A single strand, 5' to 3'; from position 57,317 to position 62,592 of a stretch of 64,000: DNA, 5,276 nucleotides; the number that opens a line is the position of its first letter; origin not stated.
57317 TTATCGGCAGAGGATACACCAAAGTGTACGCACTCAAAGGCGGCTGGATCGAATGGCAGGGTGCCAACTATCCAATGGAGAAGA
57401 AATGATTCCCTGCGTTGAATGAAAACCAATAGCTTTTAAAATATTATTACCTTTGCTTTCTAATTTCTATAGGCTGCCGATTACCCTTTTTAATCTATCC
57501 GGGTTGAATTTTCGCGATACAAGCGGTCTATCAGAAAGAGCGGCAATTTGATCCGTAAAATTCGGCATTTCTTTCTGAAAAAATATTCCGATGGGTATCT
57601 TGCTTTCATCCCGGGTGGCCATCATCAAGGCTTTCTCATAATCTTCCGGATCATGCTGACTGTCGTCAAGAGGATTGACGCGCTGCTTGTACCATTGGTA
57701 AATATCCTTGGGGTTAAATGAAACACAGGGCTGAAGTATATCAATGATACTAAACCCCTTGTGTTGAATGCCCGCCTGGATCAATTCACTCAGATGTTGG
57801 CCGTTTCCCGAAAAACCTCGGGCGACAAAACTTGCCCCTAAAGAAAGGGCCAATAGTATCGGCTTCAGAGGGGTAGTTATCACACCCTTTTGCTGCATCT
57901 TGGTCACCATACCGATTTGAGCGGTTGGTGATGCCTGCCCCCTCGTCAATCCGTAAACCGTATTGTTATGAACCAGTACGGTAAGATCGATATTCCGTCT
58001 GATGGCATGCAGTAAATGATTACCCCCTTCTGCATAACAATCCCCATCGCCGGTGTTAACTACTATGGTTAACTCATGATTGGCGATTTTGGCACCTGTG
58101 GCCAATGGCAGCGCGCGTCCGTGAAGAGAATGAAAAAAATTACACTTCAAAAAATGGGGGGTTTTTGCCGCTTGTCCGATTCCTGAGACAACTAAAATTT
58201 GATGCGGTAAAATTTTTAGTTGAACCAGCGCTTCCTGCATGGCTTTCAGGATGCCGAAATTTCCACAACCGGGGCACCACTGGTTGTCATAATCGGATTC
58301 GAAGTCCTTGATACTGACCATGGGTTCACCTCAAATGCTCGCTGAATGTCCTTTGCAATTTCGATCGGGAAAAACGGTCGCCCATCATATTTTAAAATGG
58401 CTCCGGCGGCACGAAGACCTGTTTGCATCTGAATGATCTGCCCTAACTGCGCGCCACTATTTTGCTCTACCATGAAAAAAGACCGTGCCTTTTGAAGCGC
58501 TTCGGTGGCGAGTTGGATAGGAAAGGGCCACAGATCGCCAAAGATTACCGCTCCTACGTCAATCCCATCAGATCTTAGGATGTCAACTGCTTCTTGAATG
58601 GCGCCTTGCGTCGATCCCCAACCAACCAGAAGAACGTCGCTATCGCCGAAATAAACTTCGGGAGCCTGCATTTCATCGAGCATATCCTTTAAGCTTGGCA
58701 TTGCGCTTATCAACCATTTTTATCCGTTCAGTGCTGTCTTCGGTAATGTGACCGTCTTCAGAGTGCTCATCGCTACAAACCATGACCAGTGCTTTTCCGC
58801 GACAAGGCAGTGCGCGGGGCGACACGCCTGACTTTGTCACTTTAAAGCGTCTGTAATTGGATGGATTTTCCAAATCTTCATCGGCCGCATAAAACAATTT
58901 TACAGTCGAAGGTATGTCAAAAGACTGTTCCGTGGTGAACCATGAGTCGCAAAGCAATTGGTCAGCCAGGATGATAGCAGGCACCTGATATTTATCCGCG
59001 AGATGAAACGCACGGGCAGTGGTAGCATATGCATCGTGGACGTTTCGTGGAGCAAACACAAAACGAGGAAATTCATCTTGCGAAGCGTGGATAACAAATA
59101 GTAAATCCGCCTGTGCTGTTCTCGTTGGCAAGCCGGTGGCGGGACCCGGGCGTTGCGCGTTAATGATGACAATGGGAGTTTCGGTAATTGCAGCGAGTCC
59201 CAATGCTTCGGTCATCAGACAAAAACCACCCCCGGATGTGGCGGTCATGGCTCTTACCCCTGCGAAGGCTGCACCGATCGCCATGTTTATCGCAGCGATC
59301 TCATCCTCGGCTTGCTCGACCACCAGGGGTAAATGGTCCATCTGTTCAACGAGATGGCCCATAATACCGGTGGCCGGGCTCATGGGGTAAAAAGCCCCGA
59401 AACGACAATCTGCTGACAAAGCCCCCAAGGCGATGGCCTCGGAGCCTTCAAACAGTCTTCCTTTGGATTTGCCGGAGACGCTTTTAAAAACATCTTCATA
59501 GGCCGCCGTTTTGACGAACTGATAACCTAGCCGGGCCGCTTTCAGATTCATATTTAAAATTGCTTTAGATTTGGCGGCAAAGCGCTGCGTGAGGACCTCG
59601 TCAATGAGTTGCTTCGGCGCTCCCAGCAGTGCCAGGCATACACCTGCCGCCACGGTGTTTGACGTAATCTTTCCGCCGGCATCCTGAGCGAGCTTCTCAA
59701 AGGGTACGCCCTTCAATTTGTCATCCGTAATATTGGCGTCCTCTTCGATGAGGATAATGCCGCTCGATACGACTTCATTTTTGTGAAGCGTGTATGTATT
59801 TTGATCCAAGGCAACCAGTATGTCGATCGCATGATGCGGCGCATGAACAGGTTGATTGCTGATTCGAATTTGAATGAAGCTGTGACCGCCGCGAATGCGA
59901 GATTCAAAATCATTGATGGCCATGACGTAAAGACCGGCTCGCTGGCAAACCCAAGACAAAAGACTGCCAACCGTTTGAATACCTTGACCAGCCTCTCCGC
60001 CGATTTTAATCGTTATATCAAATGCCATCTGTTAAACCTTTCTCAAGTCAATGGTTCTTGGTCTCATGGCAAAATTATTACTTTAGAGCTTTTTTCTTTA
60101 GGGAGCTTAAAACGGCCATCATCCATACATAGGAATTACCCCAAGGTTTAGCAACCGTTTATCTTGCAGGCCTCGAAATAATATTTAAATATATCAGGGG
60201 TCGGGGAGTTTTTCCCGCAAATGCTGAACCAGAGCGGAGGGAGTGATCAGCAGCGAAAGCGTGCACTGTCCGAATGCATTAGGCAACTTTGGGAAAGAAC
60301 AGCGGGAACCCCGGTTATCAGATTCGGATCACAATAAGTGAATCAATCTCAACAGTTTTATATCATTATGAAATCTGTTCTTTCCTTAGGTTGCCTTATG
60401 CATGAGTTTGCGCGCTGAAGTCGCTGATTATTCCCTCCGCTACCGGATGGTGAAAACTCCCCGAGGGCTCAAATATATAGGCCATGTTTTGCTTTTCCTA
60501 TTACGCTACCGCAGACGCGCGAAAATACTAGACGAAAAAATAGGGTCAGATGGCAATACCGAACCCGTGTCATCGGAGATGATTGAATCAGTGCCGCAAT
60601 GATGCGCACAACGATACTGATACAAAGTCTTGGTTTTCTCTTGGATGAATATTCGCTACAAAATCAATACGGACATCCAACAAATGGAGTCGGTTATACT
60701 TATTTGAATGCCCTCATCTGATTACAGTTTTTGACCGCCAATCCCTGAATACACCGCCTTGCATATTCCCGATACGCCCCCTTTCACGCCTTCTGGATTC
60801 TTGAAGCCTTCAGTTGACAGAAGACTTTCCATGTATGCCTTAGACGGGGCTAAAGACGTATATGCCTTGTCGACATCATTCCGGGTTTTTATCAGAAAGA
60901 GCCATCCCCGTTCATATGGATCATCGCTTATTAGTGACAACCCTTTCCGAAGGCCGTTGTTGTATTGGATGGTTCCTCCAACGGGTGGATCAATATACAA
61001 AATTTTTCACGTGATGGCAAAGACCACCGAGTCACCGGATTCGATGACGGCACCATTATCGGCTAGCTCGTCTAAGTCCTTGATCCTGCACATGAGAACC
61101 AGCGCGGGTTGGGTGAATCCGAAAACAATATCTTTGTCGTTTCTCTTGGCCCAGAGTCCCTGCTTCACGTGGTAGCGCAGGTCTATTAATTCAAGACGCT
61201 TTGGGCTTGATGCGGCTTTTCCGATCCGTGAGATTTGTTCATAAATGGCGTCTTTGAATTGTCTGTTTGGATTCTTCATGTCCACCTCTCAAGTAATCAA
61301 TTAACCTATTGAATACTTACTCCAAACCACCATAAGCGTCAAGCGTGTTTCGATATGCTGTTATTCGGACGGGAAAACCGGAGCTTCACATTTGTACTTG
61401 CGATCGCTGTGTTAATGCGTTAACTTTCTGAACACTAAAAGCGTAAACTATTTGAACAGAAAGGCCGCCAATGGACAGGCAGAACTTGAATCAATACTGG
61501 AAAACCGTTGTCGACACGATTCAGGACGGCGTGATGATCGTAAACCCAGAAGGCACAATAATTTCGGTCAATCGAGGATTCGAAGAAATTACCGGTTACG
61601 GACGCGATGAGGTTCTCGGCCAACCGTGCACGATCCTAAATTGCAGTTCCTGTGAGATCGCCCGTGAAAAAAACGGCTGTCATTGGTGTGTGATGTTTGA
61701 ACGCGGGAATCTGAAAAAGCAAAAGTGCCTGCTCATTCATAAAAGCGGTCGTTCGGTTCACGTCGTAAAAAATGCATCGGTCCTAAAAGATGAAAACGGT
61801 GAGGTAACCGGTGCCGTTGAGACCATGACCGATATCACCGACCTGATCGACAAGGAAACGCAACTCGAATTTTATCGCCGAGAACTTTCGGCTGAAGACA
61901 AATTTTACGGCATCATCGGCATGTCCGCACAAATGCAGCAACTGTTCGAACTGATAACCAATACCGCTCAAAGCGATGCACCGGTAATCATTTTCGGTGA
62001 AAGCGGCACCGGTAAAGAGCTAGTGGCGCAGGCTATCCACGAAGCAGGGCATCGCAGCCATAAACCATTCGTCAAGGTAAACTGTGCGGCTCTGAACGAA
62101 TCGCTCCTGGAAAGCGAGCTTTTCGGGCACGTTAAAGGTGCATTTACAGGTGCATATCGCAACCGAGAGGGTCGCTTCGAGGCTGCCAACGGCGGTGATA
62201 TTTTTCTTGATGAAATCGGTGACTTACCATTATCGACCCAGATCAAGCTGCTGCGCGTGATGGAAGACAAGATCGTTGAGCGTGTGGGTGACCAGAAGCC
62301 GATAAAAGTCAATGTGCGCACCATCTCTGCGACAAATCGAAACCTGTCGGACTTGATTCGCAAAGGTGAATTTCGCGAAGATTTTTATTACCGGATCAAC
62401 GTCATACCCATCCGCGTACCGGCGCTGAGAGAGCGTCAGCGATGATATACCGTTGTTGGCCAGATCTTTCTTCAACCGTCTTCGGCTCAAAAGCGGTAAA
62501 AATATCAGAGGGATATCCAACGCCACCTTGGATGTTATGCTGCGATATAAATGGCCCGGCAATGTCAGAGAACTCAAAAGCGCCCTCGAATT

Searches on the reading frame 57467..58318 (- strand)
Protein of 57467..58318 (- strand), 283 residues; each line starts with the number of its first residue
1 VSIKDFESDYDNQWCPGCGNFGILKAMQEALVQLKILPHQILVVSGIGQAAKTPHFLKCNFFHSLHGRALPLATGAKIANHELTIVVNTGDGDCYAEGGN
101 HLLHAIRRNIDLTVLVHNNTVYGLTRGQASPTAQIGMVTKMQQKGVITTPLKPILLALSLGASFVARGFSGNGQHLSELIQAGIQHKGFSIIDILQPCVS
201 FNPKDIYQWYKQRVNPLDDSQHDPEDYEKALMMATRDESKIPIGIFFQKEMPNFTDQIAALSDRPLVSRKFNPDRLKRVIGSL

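Call 57: search_protein_families(library=pfam, proteins=[window:57467-58318:-], max_evalue=0.00001)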
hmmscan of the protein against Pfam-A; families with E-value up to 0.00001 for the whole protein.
window:57467-58318:- (283 aa): 2 families
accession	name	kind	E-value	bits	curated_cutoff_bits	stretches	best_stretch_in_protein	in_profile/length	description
PF02775.26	TPP_enzyme_C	-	8.3e-29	100.8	21.9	1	50-194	15-151/151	Thiamine pyrophosphate enzyme, C-terminal TPP binding domain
PF12367.13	PFO_beta_C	-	6.4e-19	68.2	24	1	198-262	1-65/66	Pyruvate ferredoxin oxidoreductase beta subunit C terminal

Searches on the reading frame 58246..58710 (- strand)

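Call 57: search_protein_families(library=pfam, proteins=[window:58246-58710:-], max_evalue=0.00001)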
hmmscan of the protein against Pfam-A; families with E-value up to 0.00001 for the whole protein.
window:58246-58710:- (154 aa): 2 families
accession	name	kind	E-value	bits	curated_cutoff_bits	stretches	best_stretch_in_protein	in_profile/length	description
PF17147.9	PFOR_II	-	3.2e-11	43.9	27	1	25-93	2-71/102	Pyruvate:ferredoxin oxidoreductase core domain II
PF02780.25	Transketolase_C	-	4.7e-06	27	25.9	1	23-85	9-71/124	Transketolase, C-terminal domain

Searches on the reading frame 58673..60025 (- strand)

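Call 57: search_protein_families(library=pfam, proteins=[window:58673-60025:-], max_evalue=0.00001)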
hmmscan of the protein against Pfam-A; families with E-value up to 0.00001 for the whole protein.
window:58673-60025:- (450 aa): 2 families
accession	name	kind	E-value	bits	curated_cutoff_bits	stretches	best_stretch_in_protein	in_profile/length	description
PF01855.24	POR_N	-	4.2e-56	190.7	27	1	201-438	2-229/231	Pyruvate flavodoxin/ferredoxin oxidoreductase, thiamine diP-bdg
PF01558.24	POR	-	4.5e-34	118.5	27.4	1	12-169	1-173/173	Pyruvate ferredoxin/flavodoxin oxidoreductase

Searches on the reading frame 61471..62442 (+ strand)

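Call 57: search_protein_families(library=pfam, proteins=[window:61471-62442:+], max_evalue=0.00001)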
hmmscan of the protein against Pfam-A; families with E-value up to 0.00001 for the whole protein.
window:61471-62442:+ (324 aa): 8 families
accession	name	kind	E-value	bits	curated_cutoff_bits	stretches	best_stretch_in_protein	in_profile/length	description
PF00158.32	Sigma54_activat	-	8.9e-72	240.7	20.2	1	148-314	1-167/168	Sigma-54 interaction domain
PF14532.12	Sigma54_activ_2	-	3.4e-19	69.9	25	1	149-319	1-138/138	Sigma-54 interaction domain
PF13426.13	PAS_9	-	5.1e-19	68.9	27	1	19-124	2-103/103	PAS domain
PF00989.32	PAS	-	3.2e-12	46.9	22.6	1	10-122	3-113/113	PAS fold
PF08448.16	PAS_4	-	3.1e-09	37.5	23.1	1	15-124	2-107/110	PAS fold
PF13188.13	PAS_8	-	7.6e-09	35.6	21.8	1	9-58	2-49/65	PAS domain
PF07728.20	AAA_5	-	5.9e-07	30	22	1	171-289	1-122/139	AAA domain (dynein-related subfamily)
PF08447.18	PAS_3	-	8.7e-06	26.4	25.6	0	30-116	1-86/89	PAS fold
